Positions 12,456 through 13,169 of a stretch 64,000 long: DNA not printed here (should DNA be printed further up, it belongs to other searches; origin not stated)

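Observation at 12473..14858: AT-rich two-gene island splitting a dTDP-sugar operon (rfbC-like | orphan | cupin | rfbD-rfbB)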

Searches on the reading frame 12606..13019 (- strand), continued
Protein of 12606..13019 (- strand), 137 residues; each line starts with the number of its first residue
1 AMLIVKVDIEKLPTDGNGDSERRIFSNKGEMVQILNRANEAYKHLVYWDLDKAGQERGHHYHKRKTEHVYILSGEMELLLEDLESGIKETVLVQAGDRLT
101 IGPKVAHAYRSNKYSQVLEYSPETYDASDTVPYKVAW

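Call 76: fold_search(model_id=the predicted structure, library=pdb)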
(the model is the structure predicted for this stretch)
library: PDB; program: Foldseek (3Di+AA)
matches with E <= 10: 1935; with E <= 0.001: 261
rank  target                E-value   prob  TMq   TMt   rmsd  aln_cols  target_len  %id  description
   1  4o9e_A                1.5e-07  1.00  0.73  0.73   2.4       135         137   19  Crystal structure of QdtA, a sugar 3,4-ketoisemerase from Thermoanaerobacterium thermosaccharolyticum in complex with  (released 2014-04-09)
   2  4zu4_A                1.5e-07  1.00  0.68  0.65   3.2       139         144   16  X-ray structure of the 3,4-ketoisomerase domain of FdtD from Shewanella denitrificans (released 2015-07-15)
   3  4mzu_E                1.8e-07  1.00  0.66  0.35   3.3       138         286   16  Crystal structure of FdtD, a bifunctional ketoisomerase/N-acetyltransferase from Shewanella denitrificans (released 2013-10-09)
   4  2pa7_B                1.8e-07  1.00  0.63  0.64   3.6       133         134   20  Structure of Wild-Type dTDP-4-keto-6-deoxy-D-glucose-3,4-ketoisomerase from Aneurinibacillus thermoaerophilus in compl (released 2007-04-24)
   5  4zu7_G                2.0e-07  1.00  0.74  0.74   2.4       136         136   20  X-ray structure if the QdtA 3,4-ketoisomerase from Thermoanaerobacterium thermosaccharolyticum, double mutant Y17R/R97 (released 2015-07-15)
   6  2pae_B                2.0e-07  1.00  0.62  0.63   3.8       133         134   20  Structure of a H49N mutant dTDP-4-keto-6-deoxy-D-glucose-3,4-ketoisomerase from Aneurinibacillus thermoaerophilus in c (released 2007-04-24)
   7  2pak_B                2.1e-07  1.00  0.65  0.66   2.9       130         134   18  Structure of a H51N mutant dTDP-4-keto-6-deoxy-D-glucose-3,4-ketoisomerase from Aneurinibacillus thermoaerophilus comp (released 2007-04-24)
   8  2pae_A                2.1e-07  1.00  0.66  0.66   3.2       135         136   19  Structure of a H49N mutant dTDP-4-keto-6-deoxy-D-glucose-3,4-ketoisomerase from Aneurinibacillus thermoaerophilus in c (released 2007-04-24)
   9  4zu7_A                2.3e-07  1.00  0.74  0.74   2.3       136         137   20  X-ray structure if the QdtA 3,4-ketoisomerase from Thermoanaerobacterium thermosaccharolyticum, double mutant Y17R/R97 (released 2015-07-15)
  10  4zu5_A                2.6e-07  1.00  0.73  0.73   2.4       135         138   19  Crystal structure of the QdtA 3,4-Ketoisomerase from Thermoanaerobacterium thermosaccharolyticum, apo form (released 2016-03-30)
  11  2pam_B                2.6e-07  1.00  0.64  0.66   3.1       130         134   18  Structure of a H49N, H51N double mutant dTDP-4-keto-6-deoxy-D-glucose-3,4-ketoisomerase from Aneurinibacillus thermoae (released 2007-04-24)
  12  4zu4_E                2.6e-07  1.00  0.65  0.63   3.4       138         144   16  X-ray structure of the 3,4-ketoisomerase domain of FdtD from Shewanella denitrificans (released 2015-07-15)
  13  4zu4_D                3.5e-07  1.00  0.69  0.66   3.1       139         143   16  X-ray structure of the 3,4-ketoisomerase domain of FdtD from Shewanella denitrificans (released 2015-07-15)
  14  2pak_A                3.9e-07  1.00  0.67  0.68   2.7       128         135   17  Structure of a H51N mutant dTDP-4-keto-6-deoxy-D-glucose-3,4-ketoisomerase from Aneurinibacillus thermoaerophilus comp (released 2007-04-24)
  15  4zu5_B                4.1e-07  1.00  0.73  0.73   2.3       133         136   18  Crystal structure of the QdtA 3,4-Ketoisomerase from Thermoanaerobacterium thermosaccharolyticum, apo form (released 2016-03-30)
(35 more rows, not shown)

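Call 102: search_solved_structures(query=A4, max_evalue=0.01, show_alignments=5)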
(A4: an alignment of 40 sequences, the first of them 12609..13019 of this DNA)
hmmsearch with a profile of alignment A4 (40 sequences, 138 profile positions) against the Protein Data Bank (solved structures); distinct sequences matched with E-value up to 0.01: 13.
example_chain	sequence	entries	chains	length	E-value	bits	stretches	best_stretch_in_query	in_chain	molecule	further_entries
5fli_A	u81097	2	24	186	4.7e-05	26.4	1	60-122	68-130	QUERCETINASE QUED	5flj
5flh_A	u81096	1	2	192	4.9e-05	26.3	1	60-122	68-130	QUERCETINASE QUED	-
1y3t_A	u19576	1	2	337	0.00019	24.4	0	60-112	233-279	Hypothetical protein yxaG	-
2h0v_A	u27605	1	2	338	0.00019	24.4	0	60-112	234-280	Quercetin 2,3-dioxygenase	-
7zvy_G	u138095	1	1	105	0.00089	22.2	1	52-89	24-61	Cupin_2 domain-containing protein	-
7zvy_E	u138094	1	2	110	0.001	22.1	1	52-89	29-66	Cupin_2 domain-containing protein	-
2pa7_A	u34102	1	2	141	0.001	22.1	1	21-131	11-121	DTDP-6-deoxy-3,4-keto-hexulose isomerase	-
7zvy_B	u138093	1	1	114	0.0011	21.9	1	52-89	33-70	Cupin_2 domain-containing protein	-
7zvy_A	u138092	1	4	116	0.0011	21.9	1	52-89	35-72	Cupin_2 domain-containing protein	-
8hfb_A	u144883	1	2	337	0.0017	21.3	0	59-111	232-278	Quercetin 2,3-dioxygenase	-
2vqa_A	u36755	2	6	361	0.0025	20.8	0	55-114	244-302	SLL1358 PROTEIN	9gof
7zvm_A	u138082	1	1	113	0.0032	20.4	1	52-87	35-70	Mannose-6-phosphate isomerase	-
5tpu_A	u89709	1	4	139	0.0076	19.2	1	21-128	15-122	Putative uncharacterized protein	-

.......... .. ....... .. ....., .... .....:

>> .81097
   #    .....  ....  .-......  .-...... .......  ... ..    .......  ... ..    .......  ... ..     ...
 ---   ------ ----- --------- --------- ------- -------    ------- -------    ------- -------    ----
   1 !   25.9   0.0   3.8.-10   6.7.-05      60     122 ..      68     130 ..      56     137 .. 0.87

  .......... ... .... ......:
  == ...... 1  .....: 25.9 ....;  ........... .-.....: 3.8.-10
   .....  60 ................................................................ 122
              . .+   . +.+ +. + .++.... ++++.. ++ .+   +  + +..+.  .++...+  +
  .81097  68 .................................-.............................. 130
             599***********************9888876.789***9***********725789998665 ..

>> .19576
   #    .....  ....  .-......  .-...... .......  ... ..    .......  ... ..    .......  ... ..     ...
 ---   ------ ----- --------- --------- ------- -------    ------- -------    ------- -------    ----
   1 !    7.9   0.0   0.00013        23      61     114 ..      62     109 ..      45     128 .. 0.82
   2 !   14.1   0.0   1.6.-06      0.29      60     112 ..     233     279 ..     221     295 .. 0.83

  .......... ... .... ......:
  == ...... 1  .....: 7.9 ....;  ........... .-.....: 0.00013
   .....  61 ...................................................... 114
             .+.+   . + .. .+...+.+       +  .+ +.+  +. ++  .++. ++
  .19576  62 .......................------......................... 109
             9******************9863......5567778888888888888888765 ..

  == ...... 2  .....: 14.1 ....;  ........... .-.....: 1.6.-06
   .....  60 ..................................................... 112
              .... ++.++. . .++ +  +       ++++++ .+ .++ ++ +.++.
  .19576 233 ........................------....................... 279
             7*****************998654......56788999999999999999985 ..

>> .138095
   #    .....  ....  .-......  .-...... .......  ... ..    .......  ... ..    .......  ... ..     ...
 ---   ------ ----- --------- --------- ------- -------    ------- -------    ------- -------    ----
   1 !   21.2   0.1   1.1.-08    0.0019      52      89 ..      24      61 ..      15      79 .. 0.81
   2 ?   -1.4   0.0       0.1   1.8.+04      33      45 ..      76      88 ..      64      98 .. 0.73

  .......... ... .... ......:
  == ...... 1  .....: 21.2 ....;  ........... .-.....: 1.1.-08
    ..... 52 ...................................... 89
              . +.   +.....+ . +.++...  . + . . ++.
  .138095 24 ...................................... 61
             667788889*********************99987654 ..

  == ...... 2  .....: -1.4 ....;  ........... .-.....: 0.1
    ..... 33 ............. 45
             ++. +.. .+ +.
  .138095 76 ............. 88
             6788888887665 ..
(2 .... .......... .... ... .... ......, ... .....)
